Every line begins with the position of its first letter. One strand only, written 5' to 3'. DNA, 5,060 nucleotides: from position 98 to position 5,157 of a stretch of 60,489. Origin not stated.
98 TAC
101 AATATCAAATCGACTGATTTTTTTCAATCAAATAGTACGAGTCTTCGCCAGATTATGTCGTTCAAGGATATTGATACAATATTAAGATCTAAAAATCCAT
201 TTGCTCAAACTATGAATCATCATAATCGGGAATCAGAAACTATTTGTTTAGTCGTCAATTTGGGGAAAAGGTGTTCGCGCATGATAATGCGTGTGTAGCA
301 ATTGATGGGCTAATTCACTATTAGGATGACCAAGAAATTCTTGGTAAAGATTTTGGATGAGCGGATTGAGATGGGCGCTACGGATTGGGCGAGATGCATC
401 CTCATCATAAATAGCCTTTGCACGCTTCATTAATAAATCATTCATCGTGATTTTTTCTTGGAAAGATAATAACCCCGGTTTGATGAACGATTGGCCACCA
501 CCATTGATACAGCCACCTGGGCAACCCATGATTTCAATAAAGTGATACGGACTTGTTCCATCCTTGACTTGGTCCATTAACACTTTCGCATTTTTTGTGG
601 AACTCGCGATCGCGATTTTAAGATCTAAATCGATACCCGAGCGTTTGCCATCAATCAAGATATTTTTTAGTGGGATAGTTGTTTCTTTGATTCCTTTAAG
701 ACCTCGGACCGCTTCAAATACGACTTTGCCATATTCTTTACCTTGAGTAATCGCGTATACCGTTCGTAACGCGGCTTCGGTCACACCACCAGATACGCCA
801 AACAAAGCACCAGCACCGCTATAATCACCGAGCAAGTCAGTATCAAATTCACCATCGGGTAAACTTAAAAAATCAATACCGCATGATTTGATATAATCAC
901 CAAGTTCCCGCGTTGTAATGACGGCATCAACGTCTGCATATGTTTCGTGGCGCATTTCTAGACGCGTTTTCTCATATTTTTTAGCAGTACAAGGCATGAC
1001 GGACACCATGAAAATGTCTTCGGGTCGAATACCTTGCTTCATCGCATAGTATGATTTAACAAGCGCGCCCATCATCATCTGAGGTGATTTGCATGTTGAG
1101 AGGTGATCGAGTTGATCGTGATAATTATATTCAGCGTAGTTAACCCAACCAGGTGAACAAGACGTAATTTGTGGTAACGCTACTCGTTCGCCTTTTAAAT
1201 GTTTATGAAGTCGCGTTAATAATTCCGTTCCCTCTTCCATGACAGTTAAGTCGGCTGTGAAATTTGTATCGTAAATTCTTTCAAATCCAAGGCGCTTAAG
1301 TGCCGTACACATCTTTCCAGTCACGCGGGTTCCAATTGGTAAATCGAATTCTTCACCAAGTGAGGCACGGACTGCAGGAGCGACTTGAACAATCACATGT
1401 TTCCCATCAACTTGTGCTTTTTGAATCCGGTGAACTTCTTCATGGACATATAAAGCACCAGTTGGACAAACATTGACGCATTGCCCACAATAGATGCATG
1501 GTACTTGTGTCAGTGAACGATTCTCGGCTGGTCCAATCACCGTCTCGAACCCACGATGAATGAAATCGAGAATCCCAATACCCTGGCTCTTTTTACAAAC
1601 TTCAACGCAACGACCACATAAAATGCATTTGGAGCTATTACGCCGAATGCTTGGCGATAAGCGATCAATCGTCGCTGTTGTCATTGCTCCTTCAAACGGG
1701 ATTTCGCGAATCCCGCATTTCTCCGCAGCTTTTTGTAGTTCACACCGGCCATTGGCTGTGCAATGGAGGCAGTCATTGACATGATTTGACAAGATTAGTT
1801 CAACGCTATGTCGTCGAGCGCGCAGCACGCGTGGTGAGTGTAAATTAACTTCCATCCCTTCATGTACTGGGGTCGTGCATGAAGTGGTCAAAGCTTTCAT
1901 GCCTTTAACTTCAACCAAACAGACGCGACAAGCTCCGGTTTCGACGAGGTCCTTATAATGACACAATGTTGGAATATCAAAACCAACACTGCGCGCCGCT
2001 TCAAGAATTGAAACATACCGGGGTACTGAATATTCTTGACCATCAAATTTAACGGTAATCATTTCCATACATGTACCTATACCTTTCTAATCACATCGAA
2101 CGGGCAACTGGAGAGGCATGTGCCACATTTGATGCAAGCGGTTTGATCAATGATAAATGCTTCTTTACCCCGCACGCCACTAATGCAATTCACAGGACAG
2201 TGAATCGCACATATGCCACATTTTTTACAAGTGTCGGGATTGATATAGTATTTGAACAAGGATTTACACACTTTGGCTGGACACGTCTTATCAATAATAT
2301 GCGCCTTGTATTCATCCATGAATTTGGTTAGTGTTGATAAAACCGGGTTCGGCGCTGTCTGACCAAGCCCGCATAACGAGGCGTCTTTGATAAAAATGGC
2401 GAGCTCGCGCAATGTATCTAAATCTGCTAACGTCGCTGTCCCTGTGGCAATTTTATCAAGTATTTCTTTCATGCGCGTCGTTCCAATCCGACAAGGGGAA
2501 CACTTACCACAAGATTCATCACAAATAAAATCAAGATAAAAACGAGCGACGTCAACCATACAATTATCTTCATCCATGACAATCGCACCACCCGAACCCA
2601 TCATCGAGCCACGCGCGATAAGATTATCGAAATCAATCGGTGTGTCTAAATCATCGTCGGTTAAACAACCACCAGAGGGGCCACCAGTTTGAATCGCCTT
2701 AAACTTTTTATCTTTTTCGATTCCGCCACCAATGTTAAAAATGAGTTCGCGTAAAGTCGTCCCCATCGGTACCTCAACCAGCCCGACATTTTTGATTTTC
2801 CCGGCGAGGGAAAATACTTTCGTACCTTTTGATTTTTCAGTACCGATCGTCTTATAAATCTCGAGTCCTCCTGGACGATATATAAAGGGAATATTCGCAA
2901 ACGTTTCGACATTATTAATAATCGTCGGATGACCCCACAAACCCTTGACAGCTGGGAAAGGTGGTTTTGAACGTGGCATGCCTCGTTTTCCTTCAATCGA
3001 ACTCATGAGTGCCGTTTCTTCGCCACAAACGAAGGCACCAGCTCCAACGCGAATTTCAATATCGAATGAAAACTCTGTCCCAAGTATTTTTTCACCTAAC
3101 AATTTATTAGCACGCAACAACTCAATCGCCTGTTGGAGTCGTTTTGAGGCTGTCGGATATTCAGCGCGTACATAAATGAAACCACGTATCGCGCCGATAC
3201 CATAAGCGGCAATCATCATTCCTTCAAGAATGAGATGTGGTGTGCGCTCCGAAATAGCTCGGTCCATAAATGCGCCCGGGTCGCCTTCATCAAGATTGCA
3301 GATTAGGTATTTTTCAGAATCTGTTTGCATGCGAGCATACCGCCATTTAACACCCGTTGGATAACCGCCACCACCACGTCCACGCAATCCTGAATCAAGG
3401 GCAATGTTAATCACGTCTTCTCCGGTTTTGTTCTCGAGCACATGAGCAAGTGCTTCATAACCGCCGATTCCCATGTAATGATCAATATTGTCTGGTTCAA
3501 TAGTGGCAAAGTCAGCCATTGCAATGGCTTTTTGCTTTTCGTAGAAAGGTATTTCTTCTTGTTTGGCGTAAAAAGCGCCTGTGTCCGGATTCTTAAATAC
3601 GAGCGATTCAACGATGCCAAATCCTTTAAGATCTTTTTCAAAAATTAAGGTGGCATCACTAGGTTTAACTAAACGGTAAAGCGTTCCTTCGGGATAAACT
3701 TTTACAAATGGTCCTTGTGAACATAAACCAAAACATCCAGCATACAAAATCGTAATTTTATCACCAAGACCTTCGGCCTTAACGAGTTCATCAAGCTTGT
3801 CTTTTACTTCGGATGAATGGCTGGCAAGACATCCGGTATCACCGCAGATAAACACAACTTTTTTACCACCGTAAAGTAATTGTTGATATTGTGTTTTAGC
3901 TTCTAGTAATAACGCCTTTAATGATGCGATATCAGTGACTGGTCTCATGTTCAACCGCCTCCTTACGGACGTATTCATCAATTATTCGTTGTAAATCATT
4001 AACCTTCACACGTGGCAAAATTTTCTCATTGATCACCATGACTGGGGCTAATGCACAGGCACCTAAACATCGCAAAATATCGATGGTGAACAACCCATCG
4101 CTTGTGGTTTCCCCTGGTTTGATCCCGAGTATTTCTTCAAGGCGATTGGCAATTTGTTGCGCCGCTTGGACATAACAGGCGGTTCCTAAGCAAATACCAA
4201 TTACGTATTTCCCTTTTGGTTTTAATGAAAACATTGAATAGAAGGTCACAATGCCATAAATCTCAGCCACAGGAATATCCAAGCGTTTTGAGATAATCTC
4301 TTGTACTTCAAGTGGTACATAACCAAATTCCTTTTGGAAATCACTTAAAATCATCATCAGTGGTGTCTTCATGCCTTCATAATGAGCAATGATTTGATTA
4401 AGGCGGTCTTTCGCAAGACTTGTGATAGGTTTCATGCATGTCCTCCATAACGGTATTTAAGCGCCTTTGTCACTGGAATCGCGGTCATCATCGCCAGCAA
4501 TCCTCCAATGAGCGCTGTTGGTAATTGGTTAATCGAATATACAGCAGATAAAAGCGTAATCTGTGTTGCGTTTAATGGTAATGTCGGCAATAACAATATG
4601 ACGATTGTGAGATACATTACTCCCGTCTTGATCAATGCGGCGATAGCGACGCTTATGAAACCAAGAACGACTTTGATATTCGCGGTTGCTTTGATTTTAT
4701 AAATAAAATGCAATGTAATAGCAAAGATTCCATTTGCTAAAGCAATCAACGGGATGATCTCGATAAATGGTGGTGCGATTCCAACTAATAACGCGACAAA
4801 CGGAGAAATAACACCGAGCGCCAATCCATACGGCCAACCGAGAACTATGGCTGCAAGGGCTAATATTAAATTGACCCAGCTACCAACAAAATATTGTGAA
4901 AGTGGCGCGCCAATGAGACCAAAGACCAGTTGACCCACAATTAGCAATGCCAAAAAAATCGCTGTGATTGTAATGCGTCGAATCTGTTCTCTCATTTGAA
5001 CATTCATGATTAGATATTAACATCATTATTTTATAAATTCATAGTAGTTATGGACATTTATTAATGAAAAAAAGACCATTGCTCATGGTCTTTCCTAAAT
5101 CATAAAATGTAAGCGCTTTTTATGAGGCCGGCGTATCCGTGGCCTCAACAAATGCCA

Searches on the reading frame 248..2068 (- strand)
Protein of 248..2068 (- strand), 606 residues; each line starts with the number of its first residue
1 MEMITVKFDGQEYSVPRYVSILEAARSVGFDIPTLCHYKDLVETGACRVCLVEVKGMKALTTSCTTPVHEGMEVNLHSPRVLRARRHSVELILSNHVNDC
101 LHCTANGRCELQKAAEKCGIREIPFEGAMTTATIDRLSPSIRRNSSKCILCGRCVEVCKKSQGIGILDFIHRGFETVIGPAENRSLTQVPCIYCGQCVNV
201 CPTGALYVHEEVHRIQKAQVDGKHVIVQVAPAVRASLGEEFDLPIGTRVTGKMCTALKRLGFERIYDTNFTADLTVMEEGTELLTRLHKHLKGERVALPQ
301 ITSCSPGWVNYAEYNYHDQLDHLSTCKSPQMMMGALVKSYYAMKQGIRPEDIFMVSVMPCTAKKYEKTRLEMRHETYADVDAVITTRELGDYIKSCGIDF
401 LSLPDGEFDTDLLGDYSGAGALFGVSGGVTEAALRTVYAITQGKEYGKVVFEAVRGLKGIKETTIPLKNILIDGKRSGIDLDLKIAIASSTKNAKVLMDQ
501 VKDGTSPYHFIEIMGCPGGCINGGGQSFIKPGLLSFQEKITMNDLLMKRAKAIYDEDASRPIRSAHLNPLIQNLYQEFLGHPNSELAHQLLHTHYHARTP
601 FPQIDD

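Call 22: search_protein_families(library=pfam, proteins=[window:248-2068:-], max_evalue=0.0001)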
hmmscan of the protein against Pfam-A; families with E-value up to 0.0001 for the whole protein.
window:248-2068:- (606 aa): 12 families
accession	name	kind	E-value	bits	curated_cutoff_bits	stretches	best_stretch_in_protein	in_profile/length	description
PF02906.19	Fe_hyd_lg_C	-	3.6e-87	292.5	22.1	1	223-524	1-245/245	Iron only hydrogenase large subunit, C-terminal domain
PF02256.22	Fe_hyd_SSU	-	2.3e-23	82.4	24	1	544-598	2-56/56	Iron hydrogenase small subunit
PF13510.11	Fer2_4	-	4.6e-19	68.7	22.8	1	2-76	2-79/82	2Fe-2S iron-sulfur cluster binding domain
PF10588.14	NADH-G_4Fe-4S_3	-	1.2e-13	50.8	27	1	85-123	1-39/40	NADH-ubiquinone oxidoreductase-G iron-sulfur binding region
PF12838.12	Fer4_7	-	5.3e-10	40.1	27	1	147-205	1-52/52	4Fe-4S dicluster domain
PF00037.32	Fer4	-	3e-09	36.8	21.1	1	191-207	8-24/24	4Fe-4S binding domain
PF22117.2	Fer4_Nqo3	-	1.4e-07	32.1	27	1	139-206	2-66/67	NADH-quinone oxidoreductase subunit 3, ferredoxin-like domain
PF13237.11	Fer4_10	-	6.2e-06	26.5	25.5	1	141-202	2-53/53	4Fe-4S dicluster domain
PF13187.11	Fer4_9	-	6.3e-06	26.6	27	0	189-205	35-51/52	4Fe-4S dicluster domain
PF12837.12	Fer4_6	-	4.1e-05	23.8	25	0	141-159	2-20/24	4Fe-4S binding domain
PF13484.11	Fer4_16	-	5.7e-05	24.3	30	0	191-209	2-20/66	4Fe-4S double cluster binding domain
PF00111.32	Fer2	-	7.2e-05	23.1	21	1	9-57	6-50/77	2Fe-2S iron-sulfur cluster binding domain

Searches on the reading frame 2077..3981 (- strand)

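Call 22: search_protein_families(library=pfam, proteins=[window:2077-3981:-], max_evalue=0.0001)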
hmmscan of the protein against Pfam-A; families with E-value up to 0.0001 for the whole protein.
window:2077-3981:- (634 aa): 10 families
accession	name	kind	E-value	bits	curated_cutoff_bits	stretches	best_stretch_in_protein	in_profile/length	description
PF01512.22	Complex1_51K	-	4.2e-44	150.5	31.2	1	196-365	3-149/150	Nuo51 FMN-binding domain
PF10589.14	NADH_4Fe-4S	-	2.5e-32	111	23.5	1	477-561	1-85/85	NADH-ubiquinone oxidoreductase-F iron-sulfur binding region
PF00037.32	Fer4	-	4.9e-10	39.2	21.1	2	610-632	2-24/24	4Fe-4S binding domain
PF10531.15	SLBB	-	2.4e-06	27.7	27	1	390-438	2-53/55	SLBB domain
PF13237.11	Fer4_10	-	3e-06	27.5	25.5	1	578-627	2-53/53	4Fe-4S dicluster domain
PF12797.12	Fer4_2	-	3.3e-06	27.1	24.5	0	608-628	2-22/22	4Fe-4S binding domain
PF14697.11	Fer4_21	-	6.3e-06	26.7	35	1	580-631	3-57/59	4Fe-4S dicluster domain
PF12837.12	Fer4_6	-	7e-06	26.2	25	1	611-631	4-24/24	4Fe-4S binding domain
PF13187.11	Fer4_9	-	9.3e-06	26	27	1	585-630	2-51/52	4Fe-4S dicluster domain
PF12838.12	Fer4_7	-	1.4e-05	25.9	27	1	584-630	1-52/52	4Fe-4S dicluster domain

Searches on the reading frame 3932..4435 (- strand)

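Call 22: search_protein_families(library=pfam, proteins=[window:3932-4435:-], max_evalue=0.0001)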
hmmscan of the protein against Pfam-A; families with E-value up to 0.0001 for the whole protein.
window:3932-4435:- (167 aa): 1 family
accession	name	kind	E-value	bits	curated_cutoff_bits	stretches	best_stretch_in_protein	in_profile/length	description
PF01257.25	2Fe-2S_thioredx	-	2.8e-49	167.1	24.8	1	13-155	2-144/145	Thioredoxin-like [2Fe-2S] ferredoxin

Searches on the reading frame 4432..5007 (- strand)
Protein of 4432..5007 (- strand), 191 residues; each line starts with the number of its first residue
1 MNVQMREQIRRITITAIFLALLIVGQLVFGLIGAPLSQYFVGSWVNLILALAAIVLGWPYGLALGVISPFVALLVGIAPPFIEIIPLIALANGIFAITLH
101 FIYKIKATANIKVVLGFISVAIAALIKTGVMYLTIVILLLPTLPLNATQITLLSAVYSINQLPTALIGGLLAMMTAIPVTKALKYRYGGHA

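Call 22: search_protein_families(library=pfam, proteins=[window:4432-5007:-], max_evalue=0.0001)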
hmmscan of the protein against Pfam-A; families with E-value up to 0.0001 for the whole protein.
window:4432-5007:- (191 aa): 1 family
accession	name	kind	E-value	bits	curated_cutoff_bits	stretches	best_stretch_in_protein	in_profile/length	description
PF12822.12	ECF_trnsprt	-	1.9e-08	35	30.7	1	10-179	1-168/169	ECF transporter, substrate-specific component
